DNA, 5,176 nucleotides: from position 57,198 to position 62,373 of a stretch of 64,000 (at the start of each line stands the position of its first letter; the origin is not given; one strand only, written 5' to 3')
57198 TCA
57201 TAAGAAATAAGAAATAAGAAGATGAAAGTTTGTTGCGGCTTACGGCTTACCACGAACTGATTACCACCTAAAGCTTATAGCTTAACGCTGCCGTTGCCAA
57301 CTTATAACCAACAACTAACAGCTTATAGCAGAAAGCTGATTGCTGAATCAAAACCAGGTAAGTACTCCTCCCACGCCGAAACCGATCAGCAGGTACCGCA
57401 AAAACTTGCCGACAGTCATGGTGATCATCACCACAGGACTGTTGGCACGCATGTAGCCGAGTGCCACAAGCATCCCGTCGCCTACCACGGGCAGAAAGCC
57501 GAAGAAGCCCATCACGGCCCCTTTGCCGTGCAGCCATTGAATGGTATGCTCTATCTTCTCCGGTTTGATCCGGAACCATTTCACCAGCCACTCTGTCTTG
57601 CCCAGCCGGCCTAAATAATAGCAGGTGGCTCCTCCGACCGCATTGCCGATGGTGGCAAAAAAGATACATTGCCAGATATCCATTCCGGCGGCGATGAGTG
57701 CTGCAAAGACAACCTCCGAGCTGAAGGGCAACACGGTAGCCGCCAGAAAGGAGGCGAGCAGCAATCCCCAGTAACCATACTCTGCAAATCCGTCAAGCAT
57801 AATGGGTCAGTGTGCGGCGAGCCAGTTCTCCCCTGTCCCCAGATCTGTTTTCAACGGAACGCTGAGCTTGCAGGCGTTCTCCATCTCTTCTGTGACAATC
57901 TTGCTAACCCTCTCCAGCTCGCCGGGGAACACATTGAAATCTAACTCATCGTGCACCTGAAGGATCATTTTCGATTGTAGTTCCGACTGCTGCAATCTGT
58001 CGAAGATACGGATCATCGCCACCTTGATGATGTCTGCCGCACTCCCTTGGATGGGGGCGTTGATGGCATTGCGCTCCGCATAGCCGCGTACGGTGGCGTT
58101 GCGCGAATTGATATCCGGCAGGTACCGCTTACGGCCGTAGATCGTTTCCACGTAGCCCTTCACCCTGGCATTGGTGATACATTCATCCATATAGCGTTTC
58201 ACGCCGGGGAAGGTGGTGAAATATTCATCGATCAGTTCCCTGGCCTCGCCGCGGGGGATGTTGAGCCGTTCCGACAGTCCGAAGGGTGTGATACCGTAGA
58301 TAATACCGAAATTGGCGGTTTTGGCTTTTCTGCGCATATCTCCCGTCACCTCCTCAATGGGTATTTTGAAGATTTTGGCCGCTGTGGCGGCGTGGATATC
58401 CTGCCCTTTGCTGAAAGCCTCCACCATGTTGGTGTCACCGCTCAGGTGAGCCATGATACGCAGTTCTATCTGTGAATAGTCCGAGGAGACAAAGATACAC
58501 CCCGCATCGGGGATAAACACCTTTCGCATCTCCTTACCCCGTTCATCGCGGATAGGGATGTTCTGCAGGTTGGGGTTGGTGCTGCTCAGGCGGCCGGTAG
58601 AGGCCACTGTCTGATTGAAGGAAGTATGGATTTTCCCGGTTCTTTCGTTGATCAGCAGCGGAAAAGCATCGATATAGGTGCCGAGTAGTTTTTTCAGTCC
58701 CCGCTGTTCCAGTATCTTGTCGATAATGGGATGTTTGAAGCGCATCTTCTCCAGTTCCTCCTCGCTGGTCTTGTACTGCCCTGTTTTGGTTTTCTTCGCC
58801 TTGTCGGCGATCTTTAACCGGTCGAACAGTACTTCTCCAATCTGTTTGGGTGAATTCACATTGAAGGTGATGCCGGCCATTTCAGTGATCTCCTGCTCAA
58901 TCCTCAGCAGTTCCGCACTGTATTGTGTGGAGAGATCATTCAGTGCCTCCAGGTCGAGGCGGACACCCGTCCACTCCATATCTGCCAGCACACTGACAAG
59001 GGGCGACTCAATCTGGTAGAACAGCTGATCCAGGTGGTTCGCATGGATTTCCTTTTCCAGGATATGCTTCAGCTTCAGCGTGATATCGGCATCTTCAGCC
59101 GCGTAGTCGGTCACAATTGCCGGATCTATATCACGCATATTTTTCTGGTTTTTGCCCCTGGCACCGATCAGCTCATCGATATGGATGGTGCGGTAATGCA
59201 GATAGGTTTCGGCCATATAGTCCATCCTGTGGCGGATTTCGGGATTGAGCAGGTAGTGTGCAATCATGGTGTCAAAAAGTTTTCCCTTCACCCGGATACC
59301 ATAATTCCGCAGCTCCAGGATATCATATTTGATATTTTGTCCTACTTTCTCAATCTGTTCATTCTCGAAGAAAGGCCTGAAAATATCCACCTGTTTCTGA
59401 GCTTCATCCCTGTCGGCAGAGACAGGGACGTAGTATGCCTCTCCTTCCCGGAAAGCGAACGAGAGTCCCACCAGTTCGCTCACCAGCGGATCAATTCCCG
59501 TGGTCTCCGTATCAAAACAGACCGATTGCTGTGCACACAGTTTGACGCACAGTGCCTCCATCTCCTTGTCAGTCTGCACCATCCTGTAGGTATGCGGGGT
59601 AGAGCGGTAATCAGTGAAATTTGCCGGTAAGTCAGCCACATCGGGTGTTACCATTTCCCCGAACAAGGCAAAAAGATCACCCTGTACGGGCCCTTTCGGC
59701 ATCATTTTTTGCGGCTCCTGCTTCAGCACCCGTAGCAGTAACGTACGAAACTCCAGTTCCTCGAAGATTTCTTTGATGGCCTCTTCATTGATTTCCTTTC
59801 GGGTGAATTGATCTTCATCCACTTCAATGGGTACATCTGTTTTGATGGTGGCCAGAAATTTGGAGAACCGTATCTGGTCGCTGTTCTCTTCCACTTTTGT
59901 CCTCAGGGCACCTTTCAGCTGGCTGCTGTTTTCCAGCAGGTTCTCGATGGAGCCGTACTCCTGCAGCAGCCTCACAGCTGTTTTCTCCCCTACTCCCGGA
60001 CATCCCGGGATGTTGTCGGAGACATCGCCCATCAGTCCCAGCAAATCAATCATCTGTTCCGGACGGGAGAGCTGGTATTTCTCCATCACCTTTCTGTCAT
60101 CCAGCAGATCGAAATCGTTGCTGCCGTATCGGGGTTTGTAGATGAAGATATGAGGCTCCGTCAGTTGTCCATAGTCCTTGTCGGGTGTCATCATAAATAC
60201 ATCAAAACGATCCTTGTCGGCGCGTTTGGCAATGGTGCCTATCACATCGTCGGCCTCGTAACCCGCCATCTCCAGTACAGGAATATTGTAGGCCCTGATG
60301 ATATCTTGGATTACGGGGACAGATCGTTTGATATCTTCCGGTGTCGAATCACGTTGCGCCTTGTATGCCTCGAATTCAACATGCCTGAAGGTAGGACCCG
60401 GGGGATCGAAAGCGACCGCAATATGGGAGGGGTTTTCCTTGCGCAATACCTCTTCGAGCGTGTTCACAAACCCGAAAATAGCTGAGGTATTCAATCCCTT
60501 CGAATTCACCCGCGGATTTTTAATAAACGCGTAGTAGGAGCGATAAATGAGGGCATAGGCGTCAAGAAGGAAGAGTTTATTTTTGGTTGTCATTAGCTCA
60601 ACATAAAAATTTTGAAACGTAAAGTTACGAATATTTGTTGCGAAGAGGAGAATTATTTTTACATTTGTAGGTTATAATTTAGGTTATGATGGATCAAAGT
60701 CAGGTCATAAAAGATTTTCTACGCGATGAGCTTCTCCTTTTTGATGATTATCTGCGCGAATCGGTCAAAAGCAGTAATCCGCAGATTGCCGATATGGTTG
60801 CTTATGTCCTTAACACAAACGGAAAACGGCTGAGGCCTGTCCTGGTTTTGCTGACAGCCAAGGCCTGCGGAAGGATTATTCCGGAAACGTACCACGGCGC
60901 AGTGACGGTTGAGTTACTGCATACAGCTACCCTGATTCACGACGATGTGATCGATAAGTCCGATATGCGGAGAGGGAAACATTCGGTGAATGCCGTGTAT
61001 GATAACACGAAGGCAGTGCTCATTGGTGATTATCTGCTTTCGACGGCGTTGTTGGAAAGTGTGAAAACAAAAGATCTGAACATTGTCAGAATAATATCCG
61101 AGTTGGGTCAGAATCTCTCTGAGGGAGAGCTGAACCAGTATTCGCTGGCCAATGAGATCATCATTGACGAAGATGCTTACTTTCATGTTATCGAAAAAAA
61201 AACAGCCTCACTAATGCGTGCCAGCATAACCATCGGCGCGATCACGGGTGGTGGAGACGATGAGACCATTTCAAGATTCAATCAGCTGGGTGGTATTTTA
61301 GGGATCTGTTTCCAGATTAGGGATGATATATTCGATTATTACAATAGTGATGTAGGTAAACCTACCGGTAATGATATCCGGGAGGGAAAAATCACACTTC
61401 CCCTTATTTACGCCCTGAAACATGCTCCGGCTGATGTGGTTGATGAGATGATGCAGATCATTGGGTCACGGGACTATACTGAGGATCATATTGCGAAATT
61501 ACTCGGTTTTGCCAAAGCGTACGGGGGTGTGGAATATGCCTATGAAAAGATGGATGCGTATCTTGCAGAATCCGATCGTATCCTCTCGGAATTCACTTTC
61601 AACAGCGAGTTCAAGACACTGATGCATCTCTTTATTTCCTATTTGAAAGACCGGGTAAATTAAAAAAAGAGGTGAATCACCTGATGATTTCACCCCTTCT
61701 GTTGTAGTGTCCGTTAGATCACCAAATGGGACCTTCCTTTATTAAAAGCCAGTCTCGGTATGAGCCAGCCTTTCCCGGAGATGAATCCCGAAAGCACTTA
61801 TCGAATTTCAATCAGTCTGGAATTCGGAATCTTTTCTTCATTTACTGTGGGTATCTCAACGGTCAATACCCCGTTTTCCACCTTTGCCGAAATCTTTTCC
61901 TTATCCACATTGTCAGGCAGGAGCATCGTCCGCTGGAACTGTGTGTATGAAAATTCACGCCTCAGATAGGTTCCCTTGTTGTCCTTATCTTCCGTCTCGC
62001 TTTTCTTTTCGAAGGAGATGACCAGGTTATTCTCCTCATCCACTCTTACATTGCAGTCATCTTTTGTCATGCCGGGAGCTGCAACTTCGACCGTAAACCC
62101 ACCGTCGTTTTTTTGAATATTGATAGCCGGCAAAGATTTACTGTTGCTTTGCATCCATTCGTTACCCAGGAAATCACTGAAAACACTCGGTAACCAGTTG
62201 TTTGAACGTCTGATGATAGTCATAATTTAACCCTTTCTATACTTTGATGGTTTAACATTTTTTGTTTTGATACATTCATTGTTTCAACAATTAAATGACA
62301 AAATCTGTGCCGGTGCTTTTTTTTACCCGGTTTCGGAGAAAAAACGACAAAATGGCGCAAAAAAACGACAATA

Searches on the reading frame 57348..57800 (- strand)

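Call 61: search_protein_families(library=pfam, proteins=[window:57348-57800:-], max_evalue=0.00001)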
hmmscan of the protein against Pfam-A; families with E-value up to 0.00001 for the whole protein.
window:57348-57800:- (150 aa): 1 family
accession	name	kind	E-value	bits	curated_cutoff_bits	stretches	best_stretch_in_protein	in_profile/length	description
PF09335.16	VTT_dom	-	1.9e-07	32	33.9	1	29-140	4-118/123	VTT domain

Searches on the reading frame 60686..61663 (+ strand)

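Call 61: search_protein_families(library=pfam, proteins=[window:60686-61663:+], max_evalue=0.00001)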
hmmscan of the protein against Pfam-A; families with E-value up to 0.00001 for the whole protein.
window:60686-61663:+ (325 aa): 1 family
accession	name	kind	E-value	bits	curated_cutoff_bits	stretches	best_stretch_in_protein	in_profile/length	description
PF00348.22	polyprenyl_synt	-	1.5e-65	221.4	27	1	32-272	2-247/251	Polyprenyl synthetase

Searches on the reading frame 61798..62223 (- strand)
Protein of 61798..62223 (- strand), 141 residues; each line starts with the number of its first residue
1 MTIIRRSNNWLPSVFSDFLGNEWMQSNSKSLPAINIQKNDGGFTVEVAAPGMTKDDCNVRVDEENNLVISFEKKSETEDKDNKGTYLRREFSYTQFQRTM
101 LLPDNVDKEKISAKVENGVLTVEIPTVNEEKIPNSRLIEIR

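Call 61: search_protein_families(library=pfam, proteins=[window:61798-62223:-], max_evalue=0.00001)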
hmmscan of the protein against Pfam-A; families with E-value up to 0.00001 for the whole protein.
window:61798-62223:- (141 aa): 2 families
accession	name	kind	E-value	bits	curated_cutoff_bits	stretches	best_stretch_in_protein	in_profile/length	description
PF00011.27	HSP20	-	3.8e-23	81.9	20.8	1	36-140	2-101/102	Hsp20/alpha crystallin family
PF17886.7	ArsA_HSP20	-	4.3e-08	33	22.5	1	40-123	1-62/63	HSP20-like domain found in ArsA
